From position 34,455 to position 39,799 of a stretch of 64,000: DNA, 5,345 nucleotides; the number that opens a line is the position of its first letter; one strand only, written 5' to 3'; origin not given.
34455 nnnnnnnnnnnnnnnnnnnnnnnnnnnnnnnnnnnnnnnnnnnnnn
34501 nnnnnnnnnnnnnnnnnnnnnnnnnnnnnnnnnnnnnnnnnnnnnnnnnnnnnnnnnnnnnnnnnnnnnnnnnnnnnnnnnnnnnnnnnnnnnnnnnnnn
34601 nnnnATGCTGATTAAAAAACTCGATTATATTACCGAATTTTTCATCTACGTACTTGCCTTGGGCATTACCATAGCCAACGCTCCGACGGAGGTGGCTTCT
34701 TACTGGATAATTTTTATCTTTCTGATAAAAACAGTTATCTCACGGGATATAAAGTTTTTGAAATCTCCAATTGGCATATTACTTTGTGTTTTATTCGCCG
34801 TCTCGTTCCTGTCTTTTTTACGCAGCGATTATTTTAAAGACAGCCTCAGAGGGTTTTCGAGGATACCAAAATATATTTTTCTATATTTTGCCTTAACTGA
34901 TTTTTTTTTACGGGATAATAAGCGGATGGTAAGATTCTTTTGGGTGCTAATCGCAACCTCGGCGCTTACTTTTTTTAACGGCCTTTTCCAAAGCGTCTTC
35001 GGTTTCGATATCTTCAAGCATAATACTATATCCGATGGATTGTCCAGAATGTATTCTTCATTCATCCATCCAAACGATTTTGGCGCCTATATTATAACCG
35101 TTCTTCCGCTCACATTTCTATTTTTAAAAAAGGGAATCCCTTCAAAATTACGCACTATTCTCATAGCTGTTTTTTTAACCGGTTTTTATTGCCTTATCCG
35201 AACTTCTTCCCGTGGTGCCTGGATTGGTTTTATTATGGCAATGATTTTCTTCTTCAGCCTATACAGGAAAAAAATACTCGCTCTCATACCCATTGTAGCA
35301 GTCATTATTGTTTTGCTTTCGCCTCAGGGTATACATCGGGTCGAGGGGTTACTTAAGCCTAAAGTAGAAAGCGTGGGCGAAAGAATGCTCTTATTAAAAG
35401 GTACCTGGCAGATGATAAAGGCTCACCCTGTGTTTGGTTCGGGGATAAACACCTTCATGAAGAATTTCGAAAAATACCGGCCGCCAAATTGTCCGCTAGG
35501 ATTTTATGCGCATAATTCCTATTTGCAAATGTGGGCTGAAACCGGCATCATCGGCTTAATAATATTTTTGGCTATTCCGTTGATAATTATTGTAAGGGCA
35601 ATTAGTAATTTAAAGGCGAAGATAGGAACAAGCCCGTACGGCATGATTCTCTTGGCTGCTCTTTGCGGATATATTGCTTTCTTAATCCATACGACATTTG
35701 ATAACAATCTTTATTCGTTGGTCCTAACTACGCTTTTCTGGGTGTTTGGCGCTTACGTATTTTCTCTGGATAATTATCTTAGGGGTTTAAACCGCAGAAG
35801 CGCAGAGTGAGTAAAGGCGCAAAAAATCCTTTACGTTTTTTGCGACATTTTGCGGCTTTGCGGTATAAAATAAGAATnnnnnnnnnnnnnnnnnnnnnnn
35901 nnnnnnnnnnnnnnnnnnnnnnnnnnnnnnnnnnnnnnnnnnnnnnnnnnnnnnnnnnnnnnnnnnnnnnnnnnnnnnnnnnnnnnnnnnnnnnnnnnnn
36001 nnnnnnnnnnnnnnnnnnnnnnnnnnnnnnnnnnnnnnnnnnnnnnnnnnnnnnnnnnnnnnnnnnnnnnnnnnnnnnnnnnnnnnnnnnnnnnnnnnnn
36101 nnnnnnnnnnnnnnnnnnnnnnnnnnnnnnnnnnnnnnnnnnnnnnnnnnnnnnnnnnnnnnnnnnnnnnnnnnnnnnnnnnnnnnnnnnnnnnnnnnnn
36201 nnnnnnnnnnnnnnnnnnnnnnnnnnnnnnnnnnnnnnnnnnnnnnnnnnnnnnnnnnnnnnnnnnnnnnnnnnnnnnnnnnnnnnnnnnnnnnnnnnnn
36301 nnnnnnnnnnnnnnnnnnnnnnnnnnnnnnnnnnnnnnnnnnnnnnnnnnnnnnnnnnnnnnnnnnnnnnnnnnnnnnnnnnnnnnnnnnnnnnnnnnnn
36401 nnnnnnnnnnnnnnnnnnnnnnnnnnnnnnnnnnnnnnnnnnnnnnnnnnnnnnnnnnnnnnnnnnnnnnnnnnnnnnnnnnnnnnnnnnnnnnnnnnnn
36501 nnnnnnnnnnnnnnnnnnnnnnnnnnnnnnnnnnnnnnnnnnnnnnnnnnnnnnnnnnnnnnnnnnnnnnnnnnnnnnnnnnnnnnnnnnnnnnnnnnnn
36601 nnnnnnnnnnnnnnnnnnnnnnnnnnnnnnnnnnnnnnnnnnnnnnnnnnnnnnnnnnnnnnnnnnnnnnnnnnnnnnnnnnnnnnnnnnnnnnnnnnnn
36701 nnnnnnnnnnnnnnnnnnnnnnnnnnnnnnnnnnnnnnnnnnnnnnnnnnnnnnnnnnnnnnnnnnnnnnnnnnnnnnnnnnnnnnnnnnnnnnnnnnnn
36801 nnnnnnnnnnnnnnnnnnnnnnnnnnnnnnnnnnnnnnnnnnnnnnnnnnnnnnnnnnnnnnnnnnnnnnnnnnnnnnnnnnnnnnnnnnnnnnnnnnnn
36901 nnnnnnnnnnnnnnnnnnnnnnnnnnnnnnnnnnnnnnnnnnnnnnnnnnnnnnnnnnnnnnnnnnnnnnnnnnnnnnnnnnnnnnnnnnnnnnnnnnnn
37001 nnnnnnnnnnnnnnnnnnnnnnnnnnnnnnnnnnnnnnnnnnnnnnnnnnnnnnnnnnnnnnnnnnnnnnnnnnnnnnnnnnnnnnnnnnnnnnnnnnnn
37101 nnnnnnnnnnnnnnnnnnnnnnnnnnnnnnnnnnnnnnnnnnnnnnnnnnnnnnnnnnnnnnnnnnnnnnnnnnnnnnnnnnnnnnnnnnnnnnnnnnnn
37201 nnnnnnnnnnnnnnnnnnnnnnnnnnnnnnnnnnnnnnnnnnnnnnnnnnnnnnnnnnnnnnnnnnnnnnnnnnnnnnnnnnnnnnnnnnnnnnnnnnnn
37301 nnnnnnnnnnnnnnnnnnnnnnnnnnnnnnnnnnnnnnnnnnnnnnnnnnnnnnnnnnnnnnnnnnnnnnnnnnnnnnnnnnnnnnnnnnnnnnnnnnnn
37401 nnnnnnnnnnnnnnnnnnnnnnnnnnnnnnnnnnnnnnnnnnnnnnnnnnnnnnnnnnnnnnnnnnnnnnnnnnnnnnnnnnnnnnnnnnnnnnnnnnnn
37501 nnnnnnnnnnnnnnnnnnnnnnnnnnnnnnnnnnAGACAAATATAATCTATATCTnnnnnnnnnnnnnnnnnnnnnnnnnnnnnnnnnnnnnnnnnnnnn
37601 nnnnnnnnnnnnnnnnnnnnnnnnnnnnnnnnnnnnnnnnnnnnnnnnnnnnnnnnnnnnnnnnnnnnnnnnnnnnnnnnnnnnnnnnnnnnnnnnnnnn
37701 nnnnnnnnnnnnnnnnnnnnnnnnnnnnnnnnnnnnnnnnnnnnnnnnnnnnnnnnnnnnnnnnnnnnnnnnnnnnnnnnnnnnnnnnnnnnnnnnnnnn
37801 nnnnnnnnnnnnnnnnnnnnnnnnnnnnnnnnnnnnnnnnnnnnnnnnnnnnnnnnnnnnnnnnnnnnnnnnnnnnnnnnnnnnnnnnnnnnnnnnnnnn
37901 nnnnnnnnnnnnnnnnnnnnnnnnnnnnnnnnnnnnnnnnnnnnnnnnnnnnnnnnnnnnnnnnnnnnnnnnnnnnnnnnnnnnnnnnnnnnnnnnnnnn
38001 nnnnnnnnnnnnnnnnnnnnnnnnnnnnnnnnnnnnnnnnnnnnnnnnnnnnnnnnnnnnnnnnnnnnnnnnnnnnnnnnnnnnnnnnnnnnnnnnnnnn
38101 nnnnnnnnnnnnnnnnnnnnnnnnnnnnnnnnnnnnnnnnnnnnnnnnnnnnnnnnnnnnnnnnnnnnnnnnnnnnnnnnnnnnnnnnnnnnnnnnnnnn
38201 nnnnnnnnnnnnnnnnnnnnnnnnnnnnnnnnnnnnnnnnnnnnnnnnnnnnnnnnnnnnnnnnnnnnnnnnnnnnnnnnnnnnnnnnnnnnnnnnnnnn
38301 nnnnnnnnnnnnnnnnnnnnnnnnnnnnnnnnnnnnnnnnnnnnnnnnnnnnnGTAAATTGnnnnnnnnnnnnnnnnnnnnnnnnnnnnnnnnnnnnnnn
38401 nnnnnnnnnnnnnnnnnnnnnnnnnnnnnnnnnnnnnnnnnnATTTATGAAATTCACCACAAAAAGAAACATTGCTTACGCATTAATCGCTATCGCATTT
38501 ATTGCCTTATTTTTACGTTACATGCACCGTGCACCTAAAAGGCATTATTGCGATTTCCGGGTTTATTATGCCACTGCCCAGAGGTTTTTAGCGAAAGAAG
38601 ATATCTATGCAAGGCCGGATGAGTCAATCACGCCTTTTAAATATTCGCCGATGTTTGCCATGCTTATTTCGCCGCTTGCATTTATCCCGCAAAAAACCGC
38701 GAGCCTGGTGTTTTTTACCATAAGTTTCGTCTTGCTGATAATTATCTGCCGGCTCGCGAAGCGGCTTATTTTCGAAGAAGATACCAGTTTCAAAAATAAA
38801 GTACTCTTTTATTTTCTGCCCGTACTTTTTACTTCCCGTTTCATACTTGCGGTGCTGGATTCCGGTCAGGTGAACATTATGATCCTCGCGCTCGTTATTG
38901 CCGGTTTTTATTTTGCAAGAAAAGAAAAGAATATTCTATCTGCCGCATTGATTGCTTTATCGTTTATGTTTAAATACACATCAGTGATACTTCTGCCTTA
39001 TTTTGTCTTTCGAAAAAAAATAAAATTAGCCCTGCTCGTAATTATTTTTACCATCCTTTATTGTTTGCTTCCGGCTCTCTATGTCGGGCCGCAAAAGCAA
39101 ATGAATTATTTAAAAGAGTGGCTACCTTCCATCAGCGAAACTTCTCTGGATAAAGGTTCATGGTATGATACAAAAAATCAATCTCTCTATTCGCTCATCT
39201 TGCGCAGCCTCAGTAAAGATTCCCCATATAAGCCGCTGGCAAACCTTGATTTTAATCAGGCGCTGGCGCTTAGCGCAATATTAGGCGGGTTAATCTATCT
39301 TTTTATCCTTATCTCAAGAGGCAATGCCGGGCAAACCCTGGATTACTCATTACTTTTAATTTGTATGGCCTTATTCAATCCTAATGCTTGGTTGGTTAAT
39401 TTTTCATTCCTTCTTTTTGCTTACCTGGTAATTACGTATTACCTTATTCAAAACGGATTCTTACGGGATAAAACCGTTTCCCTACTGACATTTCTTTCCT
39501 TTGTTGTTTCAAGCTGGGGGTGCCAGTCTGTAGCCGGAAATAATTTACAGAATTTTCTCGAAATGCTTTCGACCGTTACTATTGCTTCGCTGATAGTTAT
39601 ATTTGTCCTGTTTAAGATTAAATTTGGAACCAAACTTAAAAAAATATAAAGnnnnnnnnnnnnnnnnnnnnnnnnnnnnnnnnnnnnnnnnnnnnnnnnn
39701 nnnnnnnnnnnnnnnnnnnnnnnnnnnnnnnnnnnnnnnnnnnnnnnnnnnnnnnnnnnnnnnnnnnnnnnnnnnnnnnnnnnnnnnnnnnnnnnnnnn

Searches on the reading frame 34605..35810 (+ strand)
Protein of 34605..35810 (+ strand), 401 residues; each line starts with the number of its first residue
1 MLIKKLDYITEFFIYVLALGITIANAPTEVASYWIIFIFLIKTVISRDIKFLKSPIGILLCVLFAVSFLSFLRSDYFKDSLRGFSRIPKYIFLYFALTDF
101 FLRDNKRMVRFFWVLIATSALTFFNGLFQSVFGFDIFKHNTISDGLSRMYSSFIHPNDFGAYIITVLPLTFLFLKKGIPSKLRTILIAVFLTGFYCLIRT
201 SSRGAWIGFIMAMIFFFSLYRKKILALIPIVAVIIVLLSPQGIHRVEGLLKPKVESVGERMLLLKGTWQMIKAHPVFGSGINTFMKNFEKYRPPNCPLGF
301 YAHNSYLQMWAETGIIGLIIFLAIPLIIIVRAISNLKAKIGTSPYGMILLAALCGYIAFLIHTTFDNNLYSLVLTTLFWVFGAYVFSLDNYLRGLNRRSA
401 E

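Call 26: search_protein_families(library=pfam, proteins=[window:34605-35810:+], max_evalue=0.0001)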
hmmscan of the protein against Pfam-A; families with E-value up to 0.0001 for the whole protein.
window:34605-35810:+ (401 aa): 1 family
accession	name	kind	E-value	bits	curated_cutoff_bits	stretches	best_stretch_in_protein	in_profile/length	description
PF04932.20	Wzy_C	-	3.5e-26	92.2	31.7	1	189-322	2-149/149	O-Antigen ligase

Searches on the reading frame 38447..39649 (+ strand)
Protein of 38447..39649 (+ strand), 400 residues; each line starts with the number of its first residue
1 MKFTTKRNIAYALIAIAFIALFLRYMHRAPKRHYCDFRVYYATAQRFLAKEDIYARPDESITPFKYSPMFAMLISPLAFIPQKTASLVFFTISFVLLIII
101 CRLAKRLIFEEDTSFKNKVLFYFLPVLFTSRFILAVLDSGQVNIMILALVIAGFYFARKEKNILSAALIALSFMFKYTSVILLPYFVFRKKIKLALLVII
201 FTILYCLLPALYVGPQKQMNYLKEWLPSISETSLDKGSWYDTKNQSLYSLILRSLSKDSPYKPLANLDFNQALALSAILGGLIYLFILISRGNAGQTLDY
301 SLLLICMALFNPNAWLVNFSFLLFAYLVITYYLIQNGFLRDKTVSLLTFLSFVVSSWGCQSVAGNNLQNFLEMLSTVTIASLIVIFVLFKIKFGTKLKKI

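Call 26: search_protein_families(library=pfam, proteins=[window:38447-39649:+], max_evalue=0.0001)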
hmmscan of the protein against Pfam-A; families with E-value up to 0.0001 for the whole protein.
window:38447-39649:+ (400 aa): 1 family
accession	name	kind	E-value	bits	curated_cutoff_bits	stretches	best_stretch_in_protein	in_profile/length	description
PF09594.16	GT87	-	5.4e-28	98.8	25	1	64-308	1-230/237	Glycosyltransferase family 87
